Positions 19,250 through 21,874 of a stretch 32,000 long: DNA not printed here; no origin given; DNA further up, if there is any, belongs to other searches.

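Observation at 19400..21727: Intact cysteine synthase fused in-frame to a complete CysRS whose ATP-handling signature motifs are degenerate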

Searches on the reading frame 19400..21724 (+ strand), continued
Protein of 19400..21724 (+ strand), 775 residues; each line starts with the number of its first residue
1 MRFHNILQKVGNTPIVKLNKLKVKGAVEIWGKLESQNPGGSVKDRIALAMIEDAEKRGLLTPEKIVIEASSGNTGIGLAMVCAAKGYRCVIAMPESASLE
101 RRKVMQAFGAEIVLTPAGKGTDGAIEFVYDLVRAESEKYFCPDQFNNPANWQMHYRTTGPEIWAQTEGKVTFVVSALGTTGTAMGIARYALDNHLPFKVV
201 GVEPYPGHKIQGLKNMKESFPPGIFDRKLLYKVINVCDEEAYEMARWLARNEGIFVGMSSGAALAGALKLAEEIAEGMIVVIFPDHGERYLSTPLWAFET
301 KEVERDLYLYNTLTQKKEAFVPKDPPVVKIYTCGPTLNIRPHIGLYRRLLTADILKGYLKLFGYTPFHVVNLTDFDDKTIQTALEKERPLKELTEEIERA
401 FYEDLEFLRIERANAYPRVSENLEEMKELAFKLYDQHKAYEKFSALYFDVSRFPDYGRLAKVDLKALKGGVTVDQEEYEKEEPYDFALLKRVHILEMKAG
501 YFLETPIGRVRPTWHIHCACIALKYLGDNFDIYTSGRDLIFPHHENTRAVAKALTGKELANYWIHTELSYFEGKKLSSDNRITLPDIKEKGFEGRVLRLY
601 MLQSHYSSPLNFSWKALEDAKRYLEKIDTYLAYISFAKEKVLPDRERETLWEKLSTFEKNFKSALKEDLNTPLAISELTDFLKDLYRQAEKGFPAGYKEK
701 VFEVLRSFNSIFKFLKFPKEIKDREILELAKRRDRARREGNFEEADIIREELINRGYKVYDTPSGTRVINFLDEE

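Call 15: find_encoding_contigs(protein=P0108, flank=10000, max_places=3)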
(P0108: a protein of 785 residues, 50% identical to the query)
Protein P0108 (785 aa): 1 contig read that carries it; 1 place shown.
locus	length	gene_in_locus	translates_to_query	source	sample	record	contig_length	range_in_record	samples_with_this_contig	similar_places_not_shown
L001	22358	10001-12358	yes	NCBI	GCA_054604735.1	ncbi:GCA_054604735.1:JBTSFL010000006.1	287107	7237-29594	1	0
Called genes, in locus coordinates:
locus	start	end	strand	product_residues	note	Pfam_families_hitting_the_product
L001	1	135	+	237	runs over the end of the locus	-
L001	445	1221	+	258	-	PF00977:His_biosynth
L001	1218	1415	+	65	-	-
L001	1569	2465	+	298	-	PF08668:HDOD, PF01966:HD (weak)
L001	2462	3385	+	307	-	PF00753:Lactamase_B (weak), PF12706:Lactamase_B_2 (weak)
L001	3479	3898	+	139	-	-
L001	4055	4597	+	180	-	PF14361:RsbRD_N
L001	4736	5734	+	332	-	PF02665:Nitrate_red_gam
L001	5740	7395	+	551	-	PF13237:Fer4_10 (faint), PF13183:Fer4_8, PF13534:Fer4_17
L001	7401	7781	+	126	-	-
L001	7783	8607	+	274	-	PF13183:Fer4_8 (faint), PF13237:Fer4_10 (faint), PF12838:Fer4_7 (weak), PF13247:Fer4_11, PF00037:Fer4 (weak), PF12837:Fer4_6 (weak)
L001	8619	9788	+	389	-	PF03916:NrfD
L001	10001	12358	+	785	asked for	PF00291:PALP, PF01406:tRNA-synt_1e, PF09334:tRNA-synt_1g (faint), PF09190:DALR_2, PF23493:CysS_C (weak)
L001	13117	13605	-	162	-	PF01381:HTH_3, PF07022:Phage_CI_repr (weak), PF12844:HTH_19 (faint)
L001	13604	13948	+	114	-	PF13693:HTH_35 (weak)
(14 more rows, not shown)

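Call 16: find_encoding_contigs(protein=P0106, flank=10000, max_places=2)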
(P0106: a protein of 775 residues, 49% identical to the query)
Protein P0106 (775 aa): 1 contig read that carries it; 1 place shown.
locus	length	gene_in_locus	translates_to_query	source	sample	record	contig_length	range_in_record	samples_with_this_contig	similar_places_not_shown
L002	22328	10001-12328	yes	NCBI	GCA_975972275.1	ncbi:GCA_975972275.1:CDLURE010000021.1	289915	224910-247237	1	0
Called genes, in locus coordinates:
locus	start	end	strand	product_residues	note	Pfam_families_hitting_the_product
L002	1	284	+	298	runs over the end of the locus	PF08668:HDOD, PF01966:HD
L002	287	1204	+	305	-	PF12706:Lactamase_B_2 (faint)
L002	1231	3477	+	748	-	PF23139:OB_YrrC, PF14520:HHH_5, PF14490:HHH_RecD2, PF13086:AAA_11 (faint), PF13604:AAA_30, PF13245:AAA_19, PF18335:SH3_13, PF13538:UvrD_C_2, +1 more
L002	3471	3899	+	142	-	-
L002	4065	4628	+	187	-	PF14361:RsbRD_N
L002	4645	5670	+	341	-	PF02665:Nitrate_red_gam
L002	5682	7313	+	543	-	PF13183:Fer4_8, PF13237:Fer4_10 (faint), PF13534:Fer4_17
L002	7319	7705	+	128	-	-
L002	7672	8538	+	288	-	PF12838:Fer4_7 (faint), PF13187:Fer4_9 (faint), PF13237:Fer4_10 (faint), PF13247:Fer4_11, PF00037:Fer4 (weak), PF12837:Fer4_6 (weak), PF13183:Fer4_8 (weak), PF13247:Fer4_11 (weak)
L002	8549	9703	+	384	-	PF03916:NrfD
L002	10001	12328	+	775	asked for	PF00291:PALP, PF01406:tRNA-synt_1e, PF09334:tRNA-synt_1g (faint), PF09190:DALR_2 (weak), PF23493:CysS_C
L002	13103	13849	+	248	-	-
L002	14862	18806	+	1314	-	PF22148:Fervidolysin_NPro-like, PF00082:Peptidase_S8, PF05345:He_PIG, PF06739:SBBP (weak), PF05345:He_PIG, PF18998:Flg_new_2 (weak), PF00801:PKD, PF18911:PKD_4, +2 more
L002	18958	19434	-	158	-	-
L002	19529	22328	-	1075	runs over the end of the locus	PF00873:ACR_tran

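Call 17: find_encoding_contigs(protein=P0080, flank=10000, max_places=2)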
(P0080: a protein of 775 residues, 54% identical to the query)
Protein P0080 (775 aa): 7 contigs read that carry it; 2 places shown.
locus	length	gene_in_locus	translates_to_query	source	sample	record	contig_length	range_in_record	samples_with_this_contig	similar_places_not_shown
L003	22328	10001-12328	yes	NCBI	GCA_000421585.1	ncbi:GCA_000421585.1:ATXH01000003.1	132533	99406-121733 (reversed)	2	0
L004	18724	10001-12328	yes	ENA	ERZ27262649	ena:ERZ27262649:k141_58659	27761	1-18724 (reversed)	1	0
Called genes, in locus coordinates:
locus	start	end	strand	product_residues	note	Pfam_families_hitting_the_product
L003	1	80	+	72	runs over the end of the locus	-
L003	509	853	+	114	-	-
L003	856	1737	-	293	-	PF03734:YkuD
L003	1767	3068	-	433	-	PF04055:Radical_SAM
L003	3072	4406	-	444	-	PF07728:AAA_5 (weak), PF13401:AAA_22 (faint), PF00004:AAA, PF07724:AAA_2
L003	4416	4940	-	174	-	PF00227:Proteasome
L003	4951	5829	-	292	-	PF02899:Phage_int_SAM_1, PF13495:Phage_int_SAM_4 (faint), PF00589:Phage_integrase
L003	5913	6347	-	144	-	PF13441:Gly-zipper_YMGG, PF13436:Gly-zipper_OmpA (weak), PF05433:Rick_17kDa_Anti (weak)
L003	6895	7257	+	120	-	PF26390:MamS_MamX (weak)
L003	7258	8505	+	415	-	PF00512:HisKA, PF02518:HATPase_c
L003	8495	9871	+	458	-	PF00072:Response_reg, PF00158:Sigma54_activat, PF14532:Sigma54_activ_2, PF07728:AAA_5 (weak), PF25601:AAA_lid_14, PF02954:HTH_8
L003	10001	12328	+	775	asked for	PF00291:PALP, PF01921:tRNA-synt_1f (faint), PF00133:tRNA-synt_1 (faint), PF01406:tRNA-synt_1e, PF09334:tRNA-synt_1g, PF09190:DALR_2, PF23493:CysS_C (faint)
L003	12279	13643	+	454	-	PF01938:TRAM, PF05958:tRNA_U5-meth_tr, PF13847:Methyltransf_31 (faint)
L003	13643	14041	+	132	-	PF00355:Rieske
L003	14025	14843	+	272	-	PF00033:Cytochrome_B, PF13631:Cytochrom_B_N_2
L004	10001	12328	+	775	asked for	PF00291:PALP, PF01921:tRNA-synt_1f (faint), PF00133:tRNA-synt_1 (faint), PF01406:tRNA-synt_1e, PF09334:tRNA-synt_1g, PF09190:DALR_2, PF23493:CysS_C (faint)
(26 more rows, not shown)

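Call 68: predict_structure(alignment_id=A1)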
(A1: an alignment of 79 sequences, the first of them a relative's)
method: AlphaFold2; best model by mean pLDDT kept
length: 775 residues; sequences in the alignment: 79
mean_pLDDT: 91.5   pTM: 0.65
mean pLDDT of the five models: 91.5, 90.8, 90.7, 90.1, 88.7
residues with pLDDT >= 90: 615; 70-90: 128; 50-70: 16; < 50: 16
segments of 3 or more residues with pLDDT < 50: 468-480
pLDDT, mean of each block of 10 residues (from residue 1): 80 94 91 95 95 96 94 91 96 84 92 83 85 94 92 96 97 92 96 97 85 78 90 93 94 93 97 96 91 71 80 94 95 96 96 98 98 95 94 97 98 97 97 95 89 84 60 42 79 88 93 92 97 95 92 94 97 90 96 97 97 97 97 93 92 97 97 98 94 94 97 94 92 94 95 93 90 70
secondary structure, 60 per line:
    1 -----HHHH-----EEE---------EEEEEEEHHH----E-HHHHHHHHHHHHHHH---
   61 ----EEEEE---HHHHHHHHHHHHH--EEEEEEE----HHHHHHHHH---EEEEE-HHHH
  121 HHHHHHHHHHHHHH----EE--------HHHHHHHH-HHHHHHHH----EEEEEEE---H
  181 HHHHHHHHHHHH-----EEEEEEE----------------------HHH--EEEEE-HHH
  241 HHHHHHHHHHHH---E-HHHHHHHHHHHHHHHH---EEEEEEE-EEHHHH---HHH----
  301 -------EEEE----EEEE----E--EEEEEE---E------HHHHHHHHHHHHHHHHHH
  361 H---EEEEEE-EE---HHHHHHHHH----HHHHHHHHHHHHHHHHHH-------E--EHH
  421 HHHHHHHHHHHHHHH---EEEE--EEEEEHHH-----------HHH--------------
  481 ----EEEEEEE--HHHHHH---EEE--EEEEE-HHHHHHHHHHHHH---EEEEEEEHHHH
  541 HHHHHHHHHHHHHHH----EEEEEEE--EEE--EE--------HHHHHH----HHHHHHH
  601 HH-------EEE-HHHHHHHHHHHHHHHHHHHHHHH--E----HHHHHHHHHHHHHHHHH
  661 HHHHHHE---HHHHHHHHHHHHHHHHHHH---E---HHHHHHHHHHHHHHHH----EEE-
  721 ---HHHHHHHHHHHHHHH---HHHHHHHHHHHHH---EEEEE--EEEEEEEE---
elements in order (helices of 4 or more, strands of 3 or more residues): H6-9 E15-17 E27-33 H43-57 E65-69 H73-85 E88-94 H99-107 E111-115 H117-134 H149-156 H158-165 E170-176 H180-192 E198-204 E232-236 H238-252 H258-273 E277-283 H287-290 E308-311 E316-319 E327-332 H343-361 E365-370 H377-385 H390-407 H419-435 E439-442 E445-449 E485-491 H494-499 E503-505 E508-512 H514-526 E530-536 H537-555 E560-566 E569-571 H584-589 H594-602 E610-612 H614-636 H644-666 H671-689 H697-712 E717-719 H724-738 H742-754 E758-762 E765-772

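Call 76: fold_search(model_id=the predicted structure, library=pdb)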
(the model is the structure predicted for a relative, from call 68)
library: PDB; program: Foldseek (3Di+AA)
matches with E <= 10: 1640; with E <= 0.001: 760
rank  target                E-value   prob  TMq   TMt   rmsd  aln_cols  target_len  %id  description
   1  8qhp_A                5.0e-39  1.00  0.49  0.92   1.9       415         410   34  Cysteine tRNA ligase homodimer (released 2023-11-29)
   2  1u0b_B                3.3e-35  1.00  0.50  0.82   4.7       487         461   30  Crystal structure of cysteinyl-tRNA synthetase binary complex with tRNACys (released 2004-11-23)
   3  3tqo                  1.6e-32  1.00  0.45  0.89   3.1       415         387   30  Structure of the cysteinyl-tRNA synthetase (cysS) from Coxiella burnetii. (released 2011-09-28)
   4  2bhs_A                1.8e-32  1.00  0.37  0.95   1.7       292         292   46  Crystal Structure of Cysteine Synthase B (released 2005-06-22)
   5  6ujd                  2.5e-32  1.00  0.46  0.85   3.4       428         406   29  Crystal structure of Cysteine-tRNA ligase from Elizabethkingia sp. (released 2019-10-16)
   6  2jc3_A                2.8e-32  1.00  0.37  0.95   1.8       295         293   45  Structure of O-Acetylserine Sulfhydrylase B from Salmonella Typhimurium (released 2007-01-23)
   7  2bhs_B                6.5e-32  1.00  0.36  0.95   1.7       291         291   46  Crystal Structure of Cysteine Synthase B (released 2005-06-22)
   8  8t2c_B                7.7e-32  1.00  0.37  0.91   1.6       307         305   44  Crystal structure of O-acetyl-L-serine sulfhydrylase A (CysK) from Staphylococcus aureus NCTC 8325 complexed with a Cy (released 2024-12-18)
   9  8srv_A                1.1e-31  1.00  0.37  0.91   1.7       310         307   44  Crystal structure of O-acetyl-L-serine sulfhydrylase A (CysK) from Staphylococcus aureus NCTC 8325 complexed with a tr (released 2024-11-13)
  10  1li5_A                1.1e-31  1.00  0.44  0.87   4.2       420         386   29  Crystal Structure of Cysteinyl-tRNA Synthetase (released 2002-04-26)
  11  8srv_B                1.1e-31  1.00  0.37  0.89   1.7       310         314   44  Crystal structure of O-acetyl-L-serine sulfhydrylase A (CysK) from Staphylococcus aureus NCTC 8325 complexed with a tr (released 2024-11-13)
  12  2q3d                  1.3e-31  1.00  0.37  0.91   1.8       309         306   46  2.2 A Resolution Crystal Structure of O-Acetylserine Sulfhydrylase (OASS) From MYCOBACTERIUM TUBERCULOSIS in Complex wit (released 2007-06-12)
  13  8sru_A                1.3e-31  1.00  0.37  0.91   1.7       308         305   44  Crystal structure of O-acetyl-L-serine sulfhydrylase A (CysK) from Staphylococcus aureus NCTC 8325 complexed with a se (released 2024-11-13)
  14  2v03                  2.0e-31  1.00  0.37  0.95   1.7       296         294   45  High resolution structure and catalysis of an O-acetylserine sulfhydrylase (released 2007-10-09)
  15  8sru_B                2.4e-31  1.00  0.37  0.89   1.7       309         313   44  Crystal structure of O-acetyl-L-serine sulfhydrylase A (CysK) from Staphylococcus aureus NCTC 8325 complexed with a se (released 2024-11-13)
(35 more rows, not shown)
